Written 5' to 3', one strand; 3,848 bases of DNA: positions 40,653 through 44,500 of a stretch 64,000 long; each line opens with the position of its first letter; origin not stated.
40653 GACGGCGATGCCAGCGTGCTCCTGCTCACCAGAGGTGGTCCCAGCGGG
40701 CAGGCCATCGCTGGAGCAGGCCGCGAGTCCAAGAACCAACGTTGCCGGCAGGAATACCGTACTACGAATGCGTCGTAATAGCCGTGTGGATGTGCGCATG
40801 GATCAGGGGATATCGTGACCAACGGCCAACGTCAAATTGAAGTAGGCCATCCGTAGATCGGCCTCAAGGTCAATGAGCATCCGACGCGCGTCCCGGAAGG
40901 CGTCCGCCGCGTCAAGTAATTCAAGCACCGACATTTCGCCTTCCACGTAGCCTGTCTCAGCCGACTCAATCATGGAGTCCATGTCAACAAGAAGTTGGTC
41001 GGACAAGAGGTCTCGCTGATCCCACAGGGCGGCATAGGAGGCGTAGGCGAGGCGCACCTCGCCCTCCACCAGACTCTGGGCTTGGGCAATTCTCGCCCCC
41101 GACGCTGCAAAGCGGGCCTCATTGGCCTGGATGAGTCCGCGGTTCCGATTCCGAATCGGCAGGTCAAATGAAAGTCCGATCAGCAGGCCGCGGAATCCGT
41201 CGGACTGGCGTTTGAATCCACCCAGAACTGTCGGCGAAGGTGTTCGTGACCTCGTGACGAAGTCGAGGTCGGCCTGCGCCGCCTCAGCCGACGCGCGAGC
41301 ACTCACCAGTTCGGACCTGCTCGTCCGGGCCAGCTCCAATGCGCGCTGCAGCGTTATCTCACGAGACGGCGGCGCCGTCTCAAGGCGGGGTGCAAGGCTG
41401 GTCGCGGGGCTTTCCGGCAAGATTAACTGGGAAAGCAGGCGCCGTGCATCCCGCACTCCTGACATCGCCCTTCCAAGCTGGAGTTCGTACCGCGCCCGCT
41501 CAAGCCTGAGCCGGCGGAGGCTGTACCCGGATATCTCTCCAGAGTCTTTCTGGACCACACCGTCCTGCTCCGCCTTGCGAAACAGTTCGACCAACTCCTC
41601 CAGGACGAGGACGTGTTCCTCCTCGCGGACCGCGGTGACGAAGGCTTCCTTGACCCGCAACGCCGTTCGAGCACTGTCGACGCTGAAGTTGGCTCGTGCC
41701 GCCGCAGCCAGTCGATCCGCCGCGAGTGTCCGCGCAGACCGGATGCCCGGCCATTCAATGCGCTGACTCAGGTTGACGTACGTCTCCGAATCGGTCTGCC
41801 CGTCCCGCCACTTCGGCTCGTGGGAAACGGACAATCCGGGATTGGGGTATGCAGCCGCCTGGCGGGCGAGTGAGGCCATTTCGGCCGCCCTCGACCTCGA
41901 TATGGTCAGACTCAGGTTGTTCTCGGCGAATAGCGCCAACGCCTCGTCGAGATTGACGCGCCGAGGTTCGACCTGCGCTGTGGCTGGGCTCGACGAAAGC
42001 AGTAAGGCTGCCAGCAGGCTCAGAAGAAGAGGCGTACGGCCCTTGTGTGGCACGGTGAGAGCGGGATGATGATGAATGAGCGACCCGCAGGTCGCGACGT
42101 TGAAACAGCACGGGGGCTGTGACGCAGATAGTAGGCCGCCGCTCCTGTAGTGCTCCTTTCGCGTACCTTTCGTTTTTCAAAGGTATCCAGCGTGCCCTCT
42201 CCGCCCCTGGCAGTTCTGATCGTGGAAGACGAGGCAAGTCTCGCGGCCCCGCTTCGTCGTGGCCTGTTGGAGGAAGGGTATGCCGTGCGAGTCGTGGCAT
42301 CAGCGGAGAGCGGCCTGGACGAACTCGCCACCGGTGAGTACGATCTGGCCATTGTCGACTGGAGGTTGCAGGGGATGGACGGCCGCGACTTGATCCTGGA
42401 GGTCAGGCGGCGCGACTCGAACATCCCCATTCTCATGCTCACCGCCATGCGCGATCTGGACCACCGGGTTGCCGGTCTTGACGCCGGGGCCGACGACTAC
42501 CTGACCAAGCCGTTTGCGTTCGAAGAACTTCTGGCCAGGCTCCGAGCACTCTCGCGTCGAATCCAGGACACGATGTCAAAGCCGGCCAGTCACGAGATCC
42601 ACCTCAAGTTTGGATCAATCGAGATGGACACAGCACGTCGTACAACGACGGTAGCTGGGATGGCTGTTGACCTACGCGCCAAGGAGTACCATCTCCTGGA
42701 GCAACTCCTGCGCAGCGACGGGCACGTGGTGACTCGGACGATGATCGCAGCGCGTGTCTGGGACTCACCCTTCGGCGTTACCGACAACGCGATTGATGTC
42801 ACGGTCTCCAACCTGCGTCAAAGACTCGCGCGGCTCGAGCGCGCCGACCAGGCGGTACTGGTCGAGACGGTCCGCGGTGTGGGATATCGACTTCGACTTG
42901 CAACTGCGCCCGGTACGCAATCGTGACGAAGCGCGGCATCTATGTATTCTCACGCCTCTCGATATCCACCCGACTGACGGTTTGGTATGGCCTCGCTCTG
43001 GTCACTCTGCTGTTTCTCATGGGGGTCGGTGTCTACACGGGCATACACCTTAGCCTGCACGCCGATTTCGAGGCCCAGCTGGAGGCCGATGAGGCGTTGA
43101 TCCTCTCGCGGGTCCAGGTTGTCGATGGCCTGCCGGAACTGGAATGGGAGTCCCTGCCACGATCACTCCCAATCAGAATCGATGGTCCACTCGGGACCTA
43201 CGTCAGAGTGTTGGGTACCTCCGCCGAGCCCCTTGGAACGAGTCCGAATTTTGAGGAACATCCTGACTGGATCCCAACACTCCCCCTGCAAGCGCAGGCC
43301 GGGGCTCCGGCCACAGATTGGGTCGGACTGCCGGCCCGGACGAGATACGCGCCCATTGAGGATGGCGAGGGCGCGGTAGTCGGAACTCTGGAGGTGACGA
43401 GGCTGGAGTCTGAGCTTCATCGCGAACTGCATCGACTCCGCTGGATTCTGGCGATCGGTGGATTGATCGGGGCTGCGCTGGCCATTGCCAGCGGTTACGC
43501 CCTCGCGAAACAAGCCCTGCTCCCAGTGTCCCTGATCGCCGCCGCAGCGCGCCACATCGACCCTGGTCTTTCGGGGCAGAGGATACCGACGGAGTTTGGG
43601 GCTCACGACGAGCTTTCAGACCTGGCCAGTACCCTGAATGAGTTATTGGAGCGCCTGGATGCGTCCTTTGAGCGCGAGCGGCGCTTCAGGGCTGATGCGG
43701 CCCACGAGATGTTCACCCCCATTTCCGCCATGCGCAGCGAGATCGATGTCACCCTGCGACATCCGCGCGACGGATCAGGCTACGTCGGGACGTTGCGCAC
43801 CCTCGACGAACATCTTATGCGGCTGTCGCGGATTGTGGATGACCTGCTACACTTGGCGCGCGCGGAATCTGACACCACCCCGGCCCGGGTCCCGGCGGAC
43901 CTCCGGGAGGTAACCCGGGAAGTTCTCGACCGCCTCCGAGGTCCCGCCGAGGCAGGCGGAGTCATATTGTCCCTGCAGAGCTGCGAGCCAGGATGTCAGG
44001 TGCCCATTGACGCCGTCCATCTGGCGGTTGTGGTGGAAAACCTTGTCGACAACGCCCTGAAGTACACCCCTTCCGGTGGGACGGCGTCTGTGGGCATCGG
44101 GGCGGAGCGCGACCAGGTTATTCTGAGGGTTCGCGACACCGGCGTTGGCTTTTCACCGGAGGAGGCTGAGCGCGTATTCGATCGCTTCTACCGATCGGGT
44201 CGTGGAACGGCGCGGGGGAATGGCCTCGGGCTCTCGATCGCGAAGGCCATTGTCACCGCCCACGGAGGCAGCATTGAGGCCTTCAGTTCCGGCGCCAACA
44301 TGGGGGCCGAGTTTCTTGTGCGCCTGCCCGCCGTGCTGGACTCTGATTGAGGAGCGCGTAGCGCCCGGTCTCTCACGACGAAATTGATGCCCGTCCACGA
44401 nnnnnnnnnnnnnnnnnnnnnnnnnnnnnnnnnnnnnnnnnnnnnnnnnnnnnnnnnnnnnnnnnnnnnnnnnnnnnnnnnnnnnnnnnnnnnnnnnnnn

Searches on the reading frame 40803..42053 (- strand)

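Call 32: search_protein_families(library=pfam, proteins=[window:40803-42053:-], max_evalue=1e-8)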
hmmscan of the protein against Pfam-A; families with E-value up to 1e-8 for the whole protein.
window:40803-42053:- (416 aa): 1 family
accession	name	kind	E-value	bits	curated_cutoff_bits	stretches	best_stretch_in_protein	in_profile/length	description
PF02321.23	OEP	-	2.2e-29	103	22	2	235-412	1-187/187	Outer membrane efflux protein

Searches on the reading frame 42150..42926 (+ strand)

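Call 48: search_protein_families(library=pfam, proteins=[window:42150-42926:+], max_evalue=0.00001)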
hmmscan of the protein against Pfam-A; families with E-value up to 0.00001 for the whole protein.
window:42150-42926:+ (258 aa): 2 families
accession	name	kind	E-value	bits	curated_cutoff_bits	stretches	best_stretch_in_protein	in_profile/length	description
PF00072.30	Response_reg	-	1.3e-27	96.6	30.2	1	22-131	1-110/111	Response regulator receiver domain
PF00486.34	Trans_reg_C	-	6.7e-20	71.4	26.2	1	172-248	3-77/77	Transcriptional regulatory protein, C terminal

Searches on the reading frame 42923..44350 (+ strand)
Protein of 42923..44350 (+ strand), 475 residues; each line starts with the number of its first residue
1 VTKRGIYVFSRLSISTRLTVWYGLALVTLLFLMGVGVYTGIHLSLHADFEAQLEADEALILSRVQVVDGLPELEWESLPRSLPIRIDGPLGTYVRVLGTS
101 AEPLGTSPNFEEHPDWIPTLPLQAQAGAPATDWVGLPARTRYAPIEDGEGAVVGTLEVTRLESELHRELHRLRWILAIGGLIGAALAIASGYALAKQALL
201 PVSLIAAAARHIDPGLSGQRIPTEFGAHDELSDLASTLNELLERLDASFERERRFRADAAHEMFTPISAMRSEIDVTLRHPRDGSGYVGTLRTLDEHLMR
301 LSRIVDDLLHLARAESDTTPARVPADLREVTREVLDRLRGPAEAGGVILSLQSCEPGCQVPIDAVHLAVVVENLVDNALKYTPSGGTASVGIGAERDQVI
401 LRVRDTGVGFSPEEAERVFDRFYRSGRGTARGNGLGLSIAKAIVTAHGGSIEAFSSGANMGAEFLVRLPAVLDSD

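Call 48: search_protein_families(library=pfam, proteins=[window:42923-44350:+], max_evalue=0.00001)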
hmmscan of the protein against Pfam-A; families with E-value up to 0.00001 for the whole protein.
window:42923-44350:+ (475 aa): 2 families
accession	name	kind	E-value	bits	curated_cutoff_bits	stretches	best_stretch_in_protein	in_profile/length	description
PF02518.31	HATPase_c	-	5.6e-26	91.6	26.4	1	363-470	2-109/111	Histidine kinase-, DNA gyrase B-, and HSP90-like ATPase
PF00512.31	HisKA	-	9.7e-09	35.6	26.9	1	253-316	3-65/66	His Kinase A (phospho-acceptor) domain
